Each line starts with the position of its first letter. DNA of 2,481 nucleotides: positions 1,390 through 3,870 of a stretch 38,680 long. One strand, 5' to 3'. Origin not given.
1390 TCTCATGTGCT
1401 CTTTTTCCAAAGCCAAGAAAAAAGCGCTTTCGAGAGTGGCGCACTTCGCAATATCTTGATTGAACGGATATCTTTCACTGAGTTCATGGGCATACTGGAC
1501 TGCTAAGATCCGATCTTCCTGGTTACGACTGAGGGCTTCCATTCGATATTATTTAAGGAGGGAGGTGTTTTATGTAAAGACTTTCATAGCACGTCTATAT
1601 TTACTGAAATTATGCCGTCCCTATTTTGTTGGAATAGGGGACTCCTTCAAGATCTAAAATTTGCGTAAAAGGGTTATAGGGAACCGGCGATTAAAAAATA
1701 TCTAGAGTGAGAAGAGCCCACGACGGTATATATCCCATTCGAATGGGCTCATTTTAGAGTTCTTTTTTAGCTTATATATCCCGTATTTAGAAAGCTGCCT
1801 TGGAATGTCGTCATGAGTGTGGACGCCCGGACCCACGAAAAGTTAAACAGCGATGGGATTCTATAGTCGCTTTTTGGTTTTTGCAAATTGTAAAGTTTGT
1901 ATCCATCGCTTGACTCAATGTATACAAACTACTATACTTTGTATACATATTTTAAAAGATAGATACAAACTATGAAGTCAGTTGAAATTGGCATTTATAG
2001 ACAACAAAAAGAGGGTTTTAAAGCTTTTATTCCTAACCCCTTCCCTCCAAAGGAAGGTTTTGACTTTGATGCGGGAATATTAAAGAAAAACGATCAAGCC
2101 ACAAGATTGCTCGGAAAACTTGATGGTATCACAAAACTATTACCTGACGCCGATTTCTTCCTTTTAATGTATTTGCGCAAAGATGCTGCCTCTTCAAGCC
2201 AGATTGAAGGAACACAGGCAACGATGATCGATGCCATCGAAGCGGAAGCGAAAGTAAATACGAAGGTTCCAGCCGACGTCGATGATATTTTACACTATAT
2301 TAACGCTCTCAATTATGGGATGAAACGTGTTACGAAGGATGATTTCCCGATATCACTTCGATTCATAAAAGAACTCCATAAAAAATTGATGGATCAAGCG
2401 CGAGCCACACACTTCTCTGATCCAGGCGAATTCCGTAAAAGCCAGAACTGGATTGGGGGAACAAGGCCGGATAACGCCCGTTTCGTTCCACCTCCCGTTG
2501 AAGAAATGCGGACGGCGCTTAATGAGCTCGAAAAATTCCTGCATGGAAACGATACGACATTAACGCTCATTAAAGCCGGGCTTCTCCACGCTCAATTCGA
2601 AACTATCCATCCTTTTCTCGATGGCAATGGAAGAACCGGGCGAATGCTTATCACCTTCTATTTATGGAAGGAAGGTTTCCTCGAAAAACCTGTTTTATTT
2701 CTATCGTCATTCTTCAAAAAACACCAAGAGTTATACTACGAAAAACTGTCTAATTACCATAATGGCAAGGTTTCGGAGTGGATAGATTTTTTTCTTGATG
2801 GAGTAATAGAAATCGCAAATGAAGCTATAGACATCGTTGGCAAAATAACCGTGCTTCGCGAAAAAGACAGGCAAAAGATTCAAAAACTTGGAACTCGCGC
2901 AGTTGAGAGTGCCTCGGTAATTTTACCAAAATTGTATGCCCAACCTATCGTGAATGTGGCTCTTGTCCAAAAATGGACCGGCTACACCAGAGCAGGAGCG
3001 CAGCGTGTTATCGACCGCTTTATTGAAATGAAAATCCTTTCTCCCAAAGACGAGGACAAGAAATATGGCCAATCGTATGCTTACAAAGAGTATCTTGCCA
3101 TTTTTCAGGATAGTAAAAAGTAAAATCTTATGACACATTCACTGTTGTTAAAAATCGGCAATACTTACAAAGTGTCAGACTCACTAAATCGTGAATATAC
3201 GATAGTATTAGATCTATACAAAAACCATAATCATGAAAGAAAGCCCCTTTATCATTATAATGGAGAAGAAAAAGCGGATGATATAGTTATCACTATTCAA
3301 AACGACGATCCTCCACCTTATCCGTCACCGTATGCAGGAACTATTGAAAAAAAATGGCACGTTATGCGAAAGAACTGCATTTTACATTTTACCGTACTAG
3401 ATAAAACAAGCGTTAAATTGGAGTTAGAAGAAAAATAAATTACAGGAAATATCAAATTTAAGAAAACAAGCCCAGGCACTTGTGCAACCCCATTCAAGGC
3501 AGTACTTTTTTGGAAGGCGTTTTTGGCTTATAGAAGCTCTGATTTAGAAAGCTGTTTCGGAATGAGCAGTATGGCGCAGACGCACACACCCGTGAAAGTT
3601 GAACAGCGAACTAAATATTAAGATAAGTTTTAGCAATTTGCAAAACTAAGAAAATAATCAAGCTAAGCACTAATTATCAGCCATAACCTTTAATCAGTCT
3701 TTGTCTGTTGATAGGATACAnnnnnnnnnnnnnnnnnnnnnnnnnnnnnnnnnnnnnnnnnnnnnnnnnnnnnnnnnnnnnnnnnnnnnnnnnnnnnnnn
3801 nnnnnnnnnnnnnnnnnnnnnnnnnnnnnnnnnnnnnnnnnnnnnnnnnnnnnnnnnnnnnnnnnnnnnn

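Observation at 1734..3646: Fic module (fic + 102-aa ORF, with its own promoter) bracketed by ~160-nt direct repeats R1/R2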

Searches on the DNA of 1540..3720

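Call 12: search_rna_families(source=window, start=1540, end=3720, threshold=evalue, max_evalue=10)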
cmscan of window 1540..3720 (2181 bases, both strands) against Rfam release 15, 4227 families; matches with E-value up to 10: 7.
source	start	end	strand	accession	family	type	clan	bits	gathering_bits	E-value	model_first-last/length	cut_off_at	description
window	1880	1988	+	RF04263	MIR2593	Gene; miRNA;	-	22.5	96.2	0.91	1-116/116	no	MIR2593 microRNA precursor family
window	2963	3060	-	RF00618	U4atac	Gene; snRNA; splicing;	CL00007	18.3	53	3.3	1-132/132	no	U4atac minor spliceosomal RNA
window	2026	2061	-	RF01370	CRISPR-DR57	Gene; CRISPR;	-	17.8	39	1.6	1-37/37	no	CRISPR RNA direct repeat element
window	3643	3706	-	RF01611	ceN108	Gene; snRNA; snoRNA; CD-box;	-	17.7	50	2.3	1-70/70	no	Caenorhabditis snoRNA ceN108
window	1913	1993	-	RF00810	mir-85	Gene; miRNA;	-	17.6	68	5.6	1-82/82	no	mir-85 microRNA precursor family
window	1824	2023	-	RF02546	LSU_trypano_mito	Gene; rRNA;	CL00112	16.2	60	1.3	1-561/561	no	Trypanosomatid mitochondrial large subunit ribosomal RNA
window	3545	3706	-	RF01295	SCARNA7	Gene; snRNA; snoRNA; scaRNA;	-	12.8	65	2.2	1-330/330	no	Small Cajal body-specific RNA 7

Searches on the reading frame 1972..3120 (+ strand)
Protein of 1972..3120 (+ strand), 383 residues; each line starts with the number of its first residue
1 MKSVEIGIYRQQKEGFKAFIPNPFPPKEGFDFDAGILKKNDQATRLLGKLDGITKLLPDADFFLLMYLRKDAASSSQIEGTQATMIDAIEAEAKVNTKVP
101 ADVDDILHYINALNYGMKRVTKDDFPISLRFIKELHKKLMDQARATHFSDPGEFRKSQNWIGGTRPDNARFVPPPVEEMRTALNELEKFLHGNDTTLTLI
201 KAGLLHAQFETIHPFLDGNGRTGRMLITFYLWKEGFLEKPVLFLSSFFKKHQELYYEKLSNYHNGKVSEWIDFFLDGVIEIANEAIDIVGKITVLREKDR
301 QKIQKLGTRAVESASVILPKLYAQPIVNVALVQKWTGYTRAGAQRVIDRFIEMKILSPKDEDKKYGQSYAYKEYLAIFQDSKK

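Call 11: search_protein_families(library=pfam, proteins=[window:1972-3120:+], max_evalue=0.01)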
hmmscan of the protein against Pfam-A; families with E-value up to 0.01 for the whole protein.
window:1972-3120:+ (383 aa): 2 families
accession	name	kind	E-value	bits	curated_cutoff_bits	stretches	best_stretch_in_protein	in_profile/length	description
PF13784.11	Fic_N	-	6e-22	77.9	26.7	1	37-117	1-81/82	Fic/DOC family N-terminal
PF02661.23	Fic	-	4.8e-21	75.8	24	1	126-231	1-93/93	Fic/DOC family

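Call 28: find_encoding_contigs(protein=window:1972-3120:+, flank=6000, max_places=10)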
Protein window:1972-3120:+ (383 aa): no gene with exactly this product is on record in the collection.

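Call 45: find_related_loci(query=window:1972-3120:+, collection=metagenome_contigs, flank=4000)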
Query window:1972-3120:+ (383 aa) in metagenome_contigs; peptide patterns used: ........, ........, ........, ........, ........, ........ (x = any residue, [..] = any of these).
508 stretches matched a pattern; 354 encode a relative of the query (tblastn E <= 1e-3); the best 80 are kept; 80 distinct loci.
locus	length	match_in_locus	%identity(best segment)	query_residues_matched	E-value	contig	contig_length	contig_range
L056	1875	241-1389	84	1-383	0e+0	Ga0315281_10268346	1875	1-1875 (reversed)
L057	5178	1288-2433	84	1-382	0e+0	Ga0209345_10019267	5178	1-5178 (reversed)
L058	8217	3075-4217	83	1-381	0e+0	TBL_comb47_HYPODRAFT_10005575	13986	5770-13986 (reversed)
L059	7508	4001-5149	84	1-383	0e+0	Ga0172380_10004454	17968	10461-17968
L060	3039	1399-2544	83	1-382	0e+0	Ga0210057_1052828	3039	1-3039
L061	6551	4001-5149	81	1-383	0e+0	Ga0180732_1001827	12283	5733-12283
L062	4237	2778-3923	83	1-382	0e+0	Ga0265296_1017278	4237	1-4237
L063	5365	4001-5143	83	1-381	0e+0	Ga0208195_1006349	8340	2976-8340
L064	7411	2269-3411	83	1-381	0e+0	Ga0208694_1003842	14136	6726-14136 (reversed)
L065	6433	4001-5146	81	1-382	0e+0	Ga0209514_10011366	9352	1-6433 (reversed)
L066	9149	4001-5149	81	1-383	0e+0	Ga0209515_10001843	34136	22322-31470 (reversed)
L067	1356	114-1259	80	1-382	0e+0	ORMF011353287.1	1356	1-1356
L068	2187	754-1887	82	1-378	0e+0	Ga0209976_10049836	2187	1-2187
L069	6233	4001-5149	81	1-383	0e+0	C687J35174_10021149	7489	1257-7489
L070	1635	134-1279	82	1-382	0e+0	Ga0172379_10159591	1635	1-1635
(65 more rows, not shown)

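Call 63: search_protein_families(library=padloc, proteins=[window:1972-3120:+], max_evalue=0.001)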
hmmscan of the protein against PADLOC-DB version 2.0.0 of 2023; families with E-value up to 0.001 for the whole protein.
window:1972-3120:+ (383 aa): 7 families
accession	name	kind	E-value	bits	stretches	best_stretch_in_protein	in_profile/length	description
PDLC03963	SoFic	-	2.2e-111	370.7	1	15-379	5-359/361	-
PDLC04836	PDC-S04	-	4.3e-20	69.9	1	74-275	32-224/244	-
PDLC04966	PDC-S24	-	7e-20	69.3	1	123-263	228-369/497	-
PDLC04840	PDC-S04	-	2.3e-19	68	1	73-235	17-178/227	-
PDLC04837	PDC-S04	-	5.2e-19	66.5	1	75-274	33-220/234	-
PDLC04839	PDC-S04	-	3.3e-11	41.2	1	123-236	55-164/205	-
PDLC04838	PDC-S04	-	8.4e-07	27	1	127-235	63-166/209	-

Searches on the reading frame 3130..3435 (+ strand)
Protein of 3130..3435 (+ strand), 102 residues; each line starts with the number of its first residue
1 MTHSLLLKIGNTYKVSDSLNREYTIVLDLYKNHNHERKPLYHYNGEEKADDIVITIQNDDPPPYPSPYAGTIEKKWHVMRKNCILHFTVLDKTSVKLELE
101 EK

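Call 11: search_protein_families(library=pfam, proteins=[window:3130-3435:+], max_evalue=0.01)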
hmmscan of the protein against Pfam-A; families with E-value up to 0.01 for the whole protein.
window:3130-3435:+ (102 aa): 0 families

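Call 42: find_encoding_contigs(protein=window:3130-3435:+, flank=6000, max_places=10)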
Protein window:3130-3435:+ (102 aa): no gene with exactly this product is on record in the collection.

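Call 63: search_protein_families(library=padloc, proteins=[window:3130-3435:+], max_evalue=0.001)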
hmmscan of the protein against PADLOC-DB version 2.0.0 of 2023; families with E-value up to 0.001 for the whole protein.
window:3130-3435:+ (102 aa): 0 families
